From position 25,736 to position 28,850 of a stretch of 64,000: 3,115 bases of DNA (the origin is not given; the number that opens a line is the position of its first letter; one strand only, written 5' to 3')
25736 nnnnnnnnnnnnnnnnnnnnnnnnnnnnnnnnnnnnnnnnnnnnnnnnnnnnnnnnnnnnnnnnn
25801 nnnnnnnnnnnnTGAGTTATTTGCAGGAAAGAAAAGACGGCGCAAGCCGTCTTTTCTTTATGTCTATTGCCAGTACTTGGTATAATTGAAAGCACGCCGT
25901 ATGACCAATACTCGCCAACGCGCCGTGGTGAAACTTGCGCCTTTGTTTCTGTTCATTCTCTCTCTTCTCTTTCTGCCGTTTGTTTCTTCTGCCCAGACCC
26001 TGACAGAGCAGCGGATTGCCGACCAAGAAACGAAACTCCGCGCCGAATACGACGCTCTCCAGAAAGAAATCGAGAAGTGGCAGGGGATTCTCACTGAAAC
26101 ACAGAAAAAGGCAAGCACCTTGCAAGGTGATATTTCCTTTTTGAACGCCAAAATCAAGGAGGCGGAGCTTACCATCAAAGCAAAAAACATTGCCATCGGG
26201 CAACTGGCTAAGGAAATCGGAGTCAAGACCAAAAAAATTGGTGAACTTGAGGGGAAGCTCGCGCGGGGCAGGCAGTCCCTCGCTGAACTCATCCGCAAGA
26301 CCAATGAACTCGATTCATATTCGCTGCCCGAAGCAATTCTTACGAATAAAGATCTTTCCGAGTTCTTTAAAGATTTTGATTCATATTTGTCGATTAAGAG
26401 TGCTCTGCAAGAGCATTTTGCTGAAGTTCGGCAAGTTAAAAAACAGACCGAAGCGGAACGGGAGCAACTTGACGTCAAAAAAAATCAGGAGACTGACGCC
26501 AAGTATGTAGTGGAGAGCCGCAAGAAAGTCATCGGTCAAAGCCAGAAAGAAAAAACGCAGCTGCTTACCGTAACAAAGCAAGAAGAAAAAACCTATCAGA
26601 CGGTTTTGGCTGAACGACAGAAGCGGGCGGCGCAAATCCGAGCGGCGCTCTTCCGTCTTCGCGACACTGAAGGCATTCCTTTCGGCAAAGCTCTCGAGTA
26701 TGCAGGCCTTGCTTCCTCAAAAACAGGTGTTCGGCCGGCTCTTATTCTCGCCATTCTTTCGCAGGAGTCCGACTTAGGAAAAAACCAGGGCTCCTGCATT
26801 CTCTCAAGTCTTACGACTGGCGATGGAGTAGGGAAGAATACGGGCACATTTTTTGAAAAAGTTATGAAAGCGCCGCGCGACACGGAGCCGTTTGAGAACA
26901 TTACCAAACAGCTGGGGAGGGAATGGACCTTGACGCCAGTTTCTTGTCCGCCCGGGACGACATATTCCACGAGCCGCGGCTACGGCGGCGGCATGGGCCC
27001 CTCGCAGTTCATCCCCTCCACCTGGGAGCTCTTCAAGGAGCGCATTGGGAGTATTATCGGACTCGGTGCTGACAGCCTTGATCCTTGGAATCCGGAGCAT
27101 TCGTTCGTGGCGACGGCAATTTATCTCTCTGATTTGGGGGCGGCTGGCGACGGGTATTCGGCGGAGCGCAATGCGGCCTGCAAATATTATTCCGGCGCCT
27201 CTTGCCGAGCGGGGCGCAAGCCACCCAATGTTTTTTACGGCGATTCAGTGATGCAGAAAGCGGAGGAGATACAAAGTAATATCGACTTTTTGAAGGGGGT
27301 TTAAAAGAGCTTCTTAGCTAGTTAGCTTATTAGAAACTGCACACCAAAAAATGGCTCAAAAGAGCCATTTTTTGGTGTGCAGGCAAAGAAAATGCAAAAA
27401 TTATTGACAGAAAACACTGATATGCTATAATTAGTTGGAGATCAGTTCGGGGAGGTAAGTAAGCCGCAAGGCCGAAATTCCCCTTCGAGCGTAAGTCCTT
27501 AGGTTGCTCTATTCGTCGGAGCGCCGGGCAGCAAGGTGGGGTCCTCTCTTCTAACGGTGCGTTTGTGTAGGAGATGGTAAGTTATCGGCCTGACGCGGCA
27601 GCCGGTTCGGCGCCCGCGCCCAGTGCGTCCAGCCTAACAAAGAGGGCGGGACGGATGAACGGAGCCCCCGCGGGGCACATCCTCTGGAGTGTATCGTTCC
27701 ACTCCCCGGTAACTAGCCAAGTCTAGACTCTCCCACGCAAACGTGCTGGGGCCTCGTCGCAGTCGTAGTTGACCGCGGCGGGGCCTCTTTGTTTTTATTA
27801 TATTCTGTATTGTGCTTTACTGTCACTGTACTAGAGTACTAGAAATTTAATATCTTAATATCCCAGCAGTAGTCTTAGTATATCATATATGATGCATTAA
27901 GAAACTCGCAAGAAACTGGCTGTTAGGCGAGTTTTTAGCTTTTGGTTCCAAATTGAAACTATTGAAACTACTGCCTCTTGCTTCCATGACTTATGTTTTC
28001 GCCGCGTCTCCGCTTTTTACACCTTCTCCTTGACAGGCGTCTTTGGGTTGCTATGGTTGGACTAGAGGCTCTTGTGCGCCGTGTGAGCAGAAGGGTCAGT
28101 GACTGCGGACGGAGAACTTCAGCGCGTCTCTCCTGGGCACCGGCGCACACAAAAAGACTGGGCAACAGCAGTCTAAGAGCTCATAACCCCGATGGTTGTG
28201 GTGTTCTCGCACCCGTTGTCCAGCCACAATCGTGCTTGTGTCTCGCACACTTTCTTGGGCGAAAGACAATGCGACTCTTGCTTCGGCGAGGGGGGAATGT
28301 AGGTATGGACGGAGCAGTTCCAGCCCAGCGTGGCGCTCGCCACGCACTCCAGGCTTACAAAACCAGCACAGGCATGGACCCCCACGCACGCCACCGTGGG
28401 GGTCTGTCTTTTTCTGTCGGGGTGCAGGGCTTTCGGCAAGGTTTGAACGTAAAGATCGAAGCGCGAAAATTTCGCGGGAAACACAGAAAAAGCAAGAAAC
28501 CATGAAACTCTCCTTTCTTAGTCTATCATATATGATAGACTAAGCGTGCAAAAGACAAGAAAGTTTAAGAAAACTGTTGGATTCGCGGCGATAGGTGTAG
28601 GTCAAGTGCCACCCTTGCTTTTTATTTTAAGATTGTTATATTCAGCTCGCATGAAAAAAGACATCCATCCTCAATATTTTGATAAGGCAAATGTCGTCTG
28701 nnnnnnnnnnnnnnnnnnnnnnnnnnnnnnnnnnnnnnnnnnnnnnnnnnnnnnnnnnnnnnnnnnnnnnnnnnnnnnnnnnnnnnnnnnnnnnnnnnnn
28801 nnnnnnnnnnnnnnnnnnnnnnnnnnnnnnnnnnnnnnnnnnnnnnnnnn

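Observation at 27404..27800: GC-rich structured non-coding transcript of about 360 nt with a consensus promoter and terminator (identity unresolved)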

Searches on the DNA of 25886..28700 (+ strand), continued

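Call 60: search_dna_similar(query=window:27436-27796:+, collection=plasmids, mode=distant, max_evalue=1)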
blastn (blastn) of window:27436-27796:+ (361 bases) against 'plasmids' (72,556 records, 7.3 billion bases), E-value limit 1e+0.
Records with a match: 2; places in all: 2; records where one place covers at least 80% of the query: 0.
Best place of each record, by identity: 90-95% 1; 80-90% 1.
By first word of the organism name: Burkholderia 1; Sphingomonas 1.
By predicted mobility (MOB-suite, as given by PLSDB): non-mobilizable 2.
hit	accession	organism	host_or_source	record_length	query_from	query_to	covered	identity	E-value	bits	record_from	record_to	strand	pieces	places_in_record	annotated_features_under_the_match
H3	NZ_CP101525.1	Burkholderia arboris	mixed culture,soil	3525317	150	192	12%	84.4%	3e-1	44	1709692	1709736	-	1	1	none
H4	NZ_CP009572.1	Sphingomonas taxi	Plant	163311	151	178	8%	92.9%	3e-1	43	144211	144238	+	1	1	catalase family protein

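Call 88: build_rna_model(alignment_id=A1)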
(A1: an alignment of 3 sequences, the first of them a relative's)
Model R1 built from alignment A1 (3 sequences, 113 columns); structure: RNAalifold consensus.
model positions 109; base pairs 25; branch points 2; effective number of sequences 1.22; information 0.589 bits per position. Calibrated on 0.2 Mb of random sequence (short: E-values are rough).
structure used (alignment columns):
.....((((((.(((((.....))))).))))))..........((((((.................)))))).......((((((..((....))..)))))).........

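Call 89: search_with_rna_model(model_id=R1, source=window, start=27300, end=28700, filters=off, max_evalue=10, show_alignments=2)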
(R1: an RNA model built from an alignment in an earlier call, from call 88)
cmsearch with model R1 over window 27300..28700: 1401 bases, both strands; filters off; matches with E-value up to 10: 9.
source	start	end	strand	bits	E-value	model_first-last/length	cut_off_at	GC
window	28451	28547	+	5.2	0.21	1-109/109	no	0.38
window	27407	27418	+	3.8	0.52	1-109/109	no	0.33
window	27558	27624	-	2.4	1.3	1-109/109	no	0.64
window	28517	28544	-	1.8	1.9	7-33/109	no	0.29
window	27869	27942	+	1.7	2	1-109/109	no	0.35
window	28370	28417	-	1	3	1-109/109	no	0.62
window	28107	28133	-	-0.3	7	44-70/109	no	0.63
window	28426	28446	-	-0.3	7.1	1-109/109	no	0.52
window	27306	27378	-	-0.8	9.7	1-109/109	no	0.37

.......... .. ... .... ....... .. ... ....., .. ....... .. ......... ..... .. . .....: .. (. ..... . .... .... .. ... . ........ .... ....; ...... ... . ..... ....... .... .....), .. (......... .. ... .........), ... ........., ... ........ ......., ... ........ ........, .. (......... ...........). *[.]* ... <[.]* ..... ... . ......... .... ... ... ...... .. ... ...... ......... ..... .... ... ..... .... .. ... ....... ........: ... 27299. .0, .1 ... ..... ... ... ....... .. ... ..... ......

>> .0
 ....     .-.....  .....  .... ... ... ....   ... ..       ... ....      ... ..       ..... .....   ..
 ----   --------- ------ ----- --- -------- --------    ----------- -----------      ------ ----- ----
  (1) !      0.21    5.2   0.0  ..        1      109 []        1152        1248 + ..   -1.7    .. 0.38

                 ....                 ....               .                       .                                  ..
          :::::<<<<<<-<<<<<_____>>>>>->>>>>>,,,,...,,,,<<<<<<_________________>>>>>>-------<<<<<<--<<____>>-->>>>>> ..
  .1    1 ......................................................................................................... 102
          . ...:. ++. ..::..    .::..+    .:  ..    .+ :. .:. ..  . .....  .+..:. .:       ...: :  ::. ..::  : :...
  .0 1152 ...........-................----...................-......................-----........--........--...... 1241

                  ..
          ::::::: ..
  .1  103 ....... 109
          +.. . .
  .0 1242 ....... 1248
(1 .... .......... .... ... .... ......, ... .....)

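Call 90: search_with_rna_model(model_id=R1, sources=[L001, L002, L004, L005, L010, L014, L016, L018, L021, L022, L024, L026, L027, L028, L029, L030, L033, L036, L039, L043, L045, L049, L062, L077, L081, L096, L107, L109, L110, L112, L120, L122, L127, L128, L129, L130, L134, L147, L164], max_evalue=1)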
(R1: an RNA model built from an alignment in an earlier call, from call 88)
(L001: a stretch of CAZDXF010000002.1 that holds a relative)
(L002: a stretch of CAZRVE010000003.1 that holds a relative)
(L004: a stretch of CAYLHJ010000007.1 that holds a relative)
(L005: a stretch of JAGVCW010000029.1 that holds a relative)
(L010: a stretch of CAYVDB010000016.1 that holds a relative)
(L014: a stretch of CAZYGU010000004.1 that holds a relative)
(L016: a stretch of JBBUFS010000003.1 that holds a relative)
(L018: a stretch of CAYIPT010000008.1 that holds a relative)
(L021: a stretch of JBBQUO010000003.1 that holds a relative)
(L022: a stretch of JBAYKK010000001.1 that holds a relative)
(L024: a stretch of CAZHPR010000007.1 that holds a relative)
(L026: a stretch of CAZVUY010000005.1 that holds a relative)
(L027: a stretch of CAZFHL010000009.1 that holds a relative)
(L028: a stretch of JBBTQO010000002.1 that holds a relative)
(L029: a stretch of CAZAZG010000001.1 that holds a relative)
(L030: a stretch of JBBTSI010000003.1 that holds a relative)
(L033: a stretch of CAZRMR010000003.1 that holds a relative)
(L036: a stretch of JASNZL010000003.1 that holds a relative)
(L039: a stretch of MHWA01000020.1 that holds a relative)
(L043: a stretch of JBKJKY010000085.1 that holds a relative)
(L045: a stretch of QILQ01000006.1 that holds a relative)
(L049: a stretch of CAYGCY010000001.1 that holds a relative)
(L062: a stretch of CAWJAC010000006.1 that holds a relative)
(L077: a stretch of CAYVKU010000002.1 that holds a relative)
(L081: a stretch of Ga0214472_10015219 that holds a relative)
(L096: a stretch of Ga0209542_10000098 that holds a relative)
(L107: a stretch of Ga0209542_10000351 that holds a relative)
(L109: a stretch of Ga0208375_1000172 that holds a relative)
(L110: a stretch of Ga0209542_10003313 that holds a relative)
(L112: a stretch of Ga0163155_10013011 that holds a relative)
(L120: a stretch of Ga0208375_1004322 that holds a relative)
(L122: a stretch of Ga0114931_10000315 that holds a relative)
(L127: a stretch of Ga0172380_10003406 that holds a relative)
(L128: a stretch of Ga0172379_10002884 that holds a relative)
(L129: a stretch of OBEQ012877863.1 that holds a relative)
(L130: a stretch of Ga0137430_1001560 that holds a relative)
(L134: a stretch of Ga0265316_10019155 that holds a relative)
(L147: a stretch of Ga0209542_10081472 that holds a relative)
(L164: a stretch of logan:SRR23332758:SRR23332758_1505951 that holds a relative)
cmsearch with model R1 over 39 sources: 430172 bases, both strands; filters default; matches with E-value up to 1: 1.
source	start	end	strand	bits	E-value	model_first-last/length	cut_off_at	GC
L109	5419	5500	+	36.9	1.3e-07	1-109/109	no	0.44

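Call 96: search_rna_families(source=window, start=27434, end=27798, threshold=evalue, max_evalue=10)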
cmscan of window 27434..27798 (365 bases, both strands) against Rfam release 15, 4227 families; matches with E-value up to 10: 2.
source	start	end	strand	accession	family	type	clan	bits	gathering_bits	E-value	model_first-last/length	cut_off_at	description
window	27660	27715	-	RF03559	mir-8303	Gene; miRNA;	-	15.5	90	1.9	1-58/58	no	mir-8303 microRNA precursor family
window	27487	27509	-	RF02680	PreQ1-III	Cis-reg; riboswitch;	-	11.6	63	9.4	1-23/102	no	PreQ1-III (pre queuosine) riboswitch aptamer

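Call 104: build_rna_model(alignment_id=A3)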
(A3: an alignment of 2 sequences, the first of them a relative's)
Model R2 built from alignment A3 (2 sequences, 161 columns); structure: RNAalifold consensus.
model positions 161; base pairs 41; branch points 2; effective number of sequences 0.96; information 0.589 bits per position. Calibrated on 0.2 Mb of random sequence (short: E-values are rough).
structure used (alignment columns):
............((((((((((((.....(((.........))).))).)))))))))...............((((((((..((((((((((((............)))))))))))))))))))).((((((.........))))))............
